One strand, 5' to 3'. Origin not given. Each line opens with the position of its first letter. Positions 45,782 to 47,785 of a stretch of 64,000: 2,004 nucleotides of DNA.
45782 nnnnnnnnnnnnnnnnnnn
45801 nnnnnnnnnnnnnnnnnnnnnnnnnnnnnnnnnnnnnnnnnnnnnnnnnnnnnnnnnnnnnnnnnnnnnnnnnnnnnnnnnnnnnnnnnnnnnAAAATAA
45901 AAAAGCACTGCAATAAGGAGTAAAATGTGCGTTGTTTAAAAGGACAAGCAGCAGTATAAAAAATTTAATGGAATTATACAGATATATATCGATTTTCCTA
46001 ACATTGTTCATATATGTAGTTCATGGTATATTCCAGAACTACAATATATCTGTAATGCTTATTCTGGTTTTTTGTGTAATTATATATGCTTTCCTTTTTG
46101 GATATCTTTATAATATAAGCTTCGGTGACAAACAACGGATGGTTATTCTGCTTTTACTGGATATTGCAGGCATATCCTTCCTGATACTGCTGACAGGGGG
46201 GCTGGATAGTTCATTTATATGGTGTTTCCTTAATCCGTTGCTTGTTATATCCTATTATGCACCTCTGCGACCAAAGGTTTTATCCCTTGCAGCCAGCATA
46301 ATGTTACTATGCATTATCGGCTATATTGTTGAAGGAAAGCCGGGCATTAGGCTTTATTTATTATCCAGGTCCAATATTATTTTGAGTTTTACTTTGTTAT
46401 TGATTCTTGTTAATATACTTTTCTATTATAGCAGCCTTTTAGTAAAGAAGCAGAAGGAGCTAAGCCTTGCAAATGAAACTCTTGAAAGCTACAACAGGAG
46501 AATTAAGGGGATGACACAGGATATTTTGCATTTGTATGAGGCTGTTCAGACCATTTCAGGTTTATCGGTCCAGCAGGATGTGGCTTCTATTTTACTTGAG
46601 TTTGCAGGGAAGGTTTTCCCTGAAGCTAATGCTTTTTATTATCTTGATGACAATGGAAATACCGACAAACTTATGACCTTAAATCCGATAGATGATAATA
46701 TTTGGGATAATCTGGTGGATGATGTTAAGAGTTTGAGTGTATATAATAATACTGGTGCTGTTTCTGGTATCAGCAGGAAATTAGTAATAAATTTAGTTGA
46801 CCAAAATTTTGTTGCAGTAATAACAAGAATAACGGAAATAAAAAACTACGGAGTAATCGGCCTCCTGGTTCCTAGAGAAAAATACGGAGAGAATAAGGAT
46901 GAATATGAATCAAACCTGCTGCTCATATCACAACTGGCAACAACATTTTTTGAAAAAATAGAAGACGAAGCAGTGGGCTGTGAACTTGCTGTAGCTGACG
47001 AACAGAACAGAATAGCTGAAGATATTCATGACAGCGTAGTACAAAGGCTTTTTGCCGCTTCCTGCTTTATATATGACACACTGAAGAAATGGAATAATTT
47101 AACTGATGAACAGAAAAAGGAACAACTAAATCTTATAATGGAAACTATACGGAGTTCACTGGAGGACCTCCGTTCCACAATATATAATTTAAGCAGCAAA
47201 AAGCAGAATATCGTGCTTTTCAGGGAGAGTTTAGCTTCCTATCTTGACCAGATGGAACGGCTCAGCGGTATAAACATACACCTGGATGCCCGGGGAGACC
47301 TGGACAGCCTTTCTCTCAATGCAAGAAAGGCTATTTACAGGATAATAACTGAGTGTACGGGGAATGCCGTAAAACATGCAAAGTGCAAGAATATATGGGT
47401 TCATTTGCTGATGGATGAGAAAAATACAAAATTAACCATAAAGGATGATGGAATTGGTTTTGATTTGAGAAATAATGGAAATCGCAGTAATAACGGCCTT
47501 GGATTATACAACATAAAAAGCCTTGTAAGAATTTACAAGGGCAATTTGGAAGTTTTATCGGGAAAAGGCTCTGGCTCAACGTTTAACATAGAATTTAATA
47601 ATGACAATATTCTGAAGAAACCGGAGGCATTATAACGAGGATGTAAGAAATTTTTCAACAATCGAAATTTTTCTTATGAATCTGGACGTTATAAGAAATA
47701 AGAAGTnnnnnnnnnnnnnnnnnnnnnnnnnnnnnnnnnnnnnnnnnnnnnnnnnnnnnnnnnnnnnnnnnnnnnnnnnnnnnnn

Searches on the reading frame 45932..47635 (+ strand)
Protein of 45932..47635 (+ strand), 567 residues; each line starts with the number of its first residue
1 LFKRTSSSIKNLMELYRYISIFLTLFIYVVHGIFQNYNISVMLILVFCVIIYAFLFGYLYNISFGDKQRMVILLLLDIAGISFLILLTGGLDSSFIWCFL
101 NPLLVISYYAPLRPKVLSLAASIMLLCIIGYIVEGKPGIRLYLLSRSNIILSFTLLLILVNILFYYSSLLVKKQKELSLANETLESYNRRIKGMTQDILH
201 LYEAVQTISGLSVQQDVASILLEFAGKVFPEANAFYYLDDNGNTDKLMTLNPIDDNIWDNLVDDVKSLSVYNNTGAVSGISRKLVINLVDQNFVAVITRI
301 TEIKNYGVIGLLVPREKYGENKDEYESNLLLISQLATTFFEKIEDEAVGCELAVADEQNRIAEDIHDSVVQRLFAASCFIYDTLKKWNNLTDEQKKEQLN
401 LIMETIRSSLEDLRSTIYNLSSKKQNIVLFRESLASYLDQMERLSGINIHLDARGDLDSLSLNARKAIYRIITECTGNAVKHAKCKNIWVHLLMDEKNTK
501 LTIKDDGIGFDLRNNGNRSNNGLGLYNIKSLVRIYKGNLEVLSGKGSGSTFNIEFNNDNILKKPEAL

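Call 3: search_protein_families(library=pfam, proteins=[window:45932-47635:+], max_evalue=1)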
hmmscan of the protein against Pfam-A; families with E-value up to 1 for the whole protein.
window:45932-47635:+ (567 aa): 9 families
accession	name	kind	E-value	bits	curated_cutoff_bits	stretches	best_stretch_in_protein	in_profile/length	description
PF02518.31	HATPase_c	-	1.7e-13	51.4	26.4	1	465-556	3-108/111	Histidine kinase-, DNA gyrase B-, and HSP90-like ATPase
PF07730.19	HisKA_3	-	1.2e-10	42.2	24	1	357-422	1-65/68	Histidine kinase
PF13581.12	HATPase_c_2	-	0.00019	21.9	27.4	1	467-533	31-110/127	Histidine kinase-like ATPase domain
PF16516.10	CC2-LZ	-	0.02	15.7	35.3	1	174-217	20-63/100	Leucine zipper of domain CC2 of NEMO, NF-kappa-B essential modulator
PF08653.15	DASH_Dam1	-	0.022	15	26.6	1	403-438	5-40/56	DASH complex subunit Dam1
PF13589.12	HATPase_c_3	-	0.045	14.2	25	1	472-514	7-49/137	Histidine kinase-, DNA gyrase B-, and HSP90-like ATPase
PF14501.12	HATPase_c_5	-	0.054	13.9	22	1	514-541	61-88/102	GHKL domain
PF10046.14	BLOC1_2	-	0.14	13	33.4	0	372-435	13-75/96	Biogenesis of lysosome-related organelles complex-1 subunit 2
PF17107.11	SesA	-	0.43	11.2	26.3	0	373-451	7-83/122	N-terminal domain on NACHT_NTPase and P-loop NTPases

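Call 4: search_protein_families(library=ncbifam, proteins=[window:45932-47635:+], max_evalue=1)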
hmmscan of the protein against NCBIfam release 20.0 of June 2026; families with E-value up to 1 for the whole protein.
window:45932-47635:+ (567 aa): 33 families (the best 25 are shown)
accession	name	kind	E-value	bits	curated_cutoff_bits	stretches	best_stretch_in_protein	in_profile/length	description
NF052531.1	Strep_LiaS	equivalog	1.3e-26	93.7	450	1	324-554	95-324/328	envelope stress sensor histidine kinase LiaS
NF052443.1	SensHisKinMctS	equivalog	7.7e-24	83.8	700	1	356-553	249-444/457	two-component system sensor histidine kinase MctS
NF047786.1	his_kin_MadS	equivalog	2.3e-20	73.1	500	1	353-541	226-419/434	MadS family sensor histidine kinase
NF008184.0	PRK10935.1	equivalog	1.1e-17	63.9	553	1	351-559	357-561/565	nitrate/nitrite two-component system sensor histidine kinase NarQ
NF007896.0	PRK10600.1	equivalog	6.9e-16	58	578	1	305-560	340-588/598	nitrate/nitrite two-component system sensor histidine kinase NarX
NF008649.0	PRK11644.1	equivalog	1.8e-15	56.7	408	1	352-547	296-488/499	signal transduction histidine-protein kinase/phosphatase UhpB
NF033792.0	ActS_PrrB_HisK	equivalog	6.7e-10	38.4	350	2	28-133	28-136/423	ActS/PrrB/RegB family redox-sensitive histidine kinase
NF047874.1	MASE3_PAS_HK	subfamily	2.5e-09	36.5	560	1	416-560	469-628/655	MASE3 domain-containing sensor histidine kinase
NF040691.1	MtrAB_MtrB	equivalog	1.5e-08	34.1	450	1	419-553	340-488/507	MtrAB system histidine kinase MtrB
TIGR02966.1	phoR_proteo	equivalog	2.8e-07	29.9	334.2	1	420-555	181-333/333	phosphate regulon sensor histidine kinase PhoR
NF046044.1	PnpS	equivalog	4.1e-07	29.4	400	1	414-555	234-389/390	two-component system histidine kinase PnpS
NF047322.1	HK_morpho_MacS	equivalog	4.3e-06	26.2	300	1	353-553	178-364/367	MacS family sensor histidine kinase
NF041735.1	hist_kin_RppB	equivalog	7e-06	25.1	400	1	441-555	307-437/438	two-component system sensor histidine kinase RppB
NF045988.1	HisKinRegBRhodob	equivalog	1.1e-05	24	570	2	37-132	45-145/462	sensor histidine kinase RegB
TIGR02956.1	TMAO_torS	equivalog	2.6e-05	22.5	676.5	1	443-555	555-680/967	TMAO reductase system sensor histidine kinase/response regulator TorS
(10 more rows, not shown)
